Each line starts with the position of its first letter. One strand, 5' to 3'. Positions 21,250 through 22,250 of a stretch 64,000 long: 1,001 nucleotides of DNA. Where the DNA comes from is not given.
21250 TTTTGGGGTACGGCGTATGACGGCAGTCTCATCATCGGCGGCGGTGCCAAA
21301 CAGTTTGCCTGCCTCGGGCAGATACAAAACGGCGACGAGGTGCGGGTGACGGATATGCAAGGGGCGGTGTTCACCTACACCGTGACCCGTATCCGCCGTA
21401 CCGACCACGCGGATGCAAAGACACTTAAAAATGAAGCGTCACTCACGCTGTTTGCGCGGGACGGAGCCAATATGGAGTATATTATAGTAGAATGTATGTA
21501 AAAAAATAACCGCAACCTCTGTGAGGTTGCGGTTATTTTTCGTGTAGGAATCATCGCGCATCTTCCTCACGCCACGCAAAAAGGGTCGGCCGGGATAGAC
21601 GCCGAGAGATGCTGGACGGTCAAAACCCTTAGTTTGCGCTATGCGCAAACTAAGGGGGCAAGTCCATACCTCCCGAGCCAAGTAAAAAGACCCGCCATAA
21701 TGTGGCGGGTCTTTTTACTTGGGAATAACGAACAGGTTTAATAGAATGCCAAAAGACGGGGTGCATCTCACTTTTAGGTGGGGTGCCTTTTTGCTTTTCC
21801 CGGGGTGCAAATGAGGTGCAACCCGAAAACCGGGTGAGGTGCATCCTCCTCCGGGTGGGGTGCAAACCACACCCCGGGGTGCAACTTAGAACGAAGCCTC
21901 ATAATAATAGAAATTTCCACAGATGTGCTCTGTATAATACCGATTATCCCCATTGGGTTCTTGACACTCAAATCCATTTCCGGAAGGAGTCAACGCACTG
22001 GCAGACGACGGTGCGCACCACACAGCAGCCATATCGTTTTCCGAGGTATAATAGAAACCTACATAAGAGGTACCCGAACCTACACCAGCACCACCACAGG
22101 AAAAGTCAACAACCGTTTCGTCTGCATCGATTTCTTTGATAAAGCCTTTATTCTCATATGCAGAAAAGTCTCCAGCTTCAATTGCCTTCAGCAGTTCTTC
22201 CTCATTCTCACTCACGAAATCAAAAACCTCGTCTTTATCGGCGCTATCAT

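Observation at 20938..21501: Sortase-fold paralog that has lost the His-Cys-Arg catalytic triad (pseudo-sortase) at the end of the pilus operon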

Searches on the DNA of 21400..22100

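Call 70: search_rna_families(source=window, start=21400, end=22100, threshold=evalue, max_evalue=1)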
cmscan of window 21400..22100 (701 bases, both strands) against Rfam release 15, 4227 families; matches with E-value up to 1: 9.
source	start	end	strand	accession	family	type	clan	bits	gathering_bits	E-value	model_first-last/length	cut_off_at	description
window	21682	21755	-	RF02451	ncr1241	Gene; sRNA;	-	31.1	60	0.0036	1-63/63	no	Bacillus sRNA ncr1241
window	21681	21741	-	RF00506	Thr_leader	Cis-reg; leader;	-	30.1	55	0.0014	1-118/118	no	Threonine operon leader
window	21609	21719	+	RF00506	Thr_leader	Cis-reg; leader;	-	29.7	55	0.0018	1-118/118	no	Threonine operon leader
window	21601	21716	+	RF00512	Leu_leader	Cis-reg; leader;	-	26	50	0.0043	1-148/148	no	Leucine operon leader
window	21482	21541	+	RF00506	Thr_leader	Cis-reg; leader;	-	21.6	55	0.14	1-118/118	no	Threonine operon leader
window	21684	21720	-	RF02083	OrzO-P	Gene; antitoxin;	-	21.2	60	0.71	42-76/76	no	OrzO-P RNA antitoxin family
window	21670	21726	-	RF00244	mir-26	Gene; miRNA;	-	20.2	57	0.053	1-81/81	no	mir-26 microRNA precursor family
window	21492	21549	+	RF00257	mir-194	Gene; miRNA;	-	20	52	0.076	1-82/82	no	mir-194 microRNA precursor family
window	21686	21714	+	RF01772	rnk_pseudo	Cis-reg; leader;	-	19.6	55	0.96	73-100/108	no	Pseudomonas rnk leader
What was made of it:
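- Tried and rejected: Nothing reached threshold (call 70).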
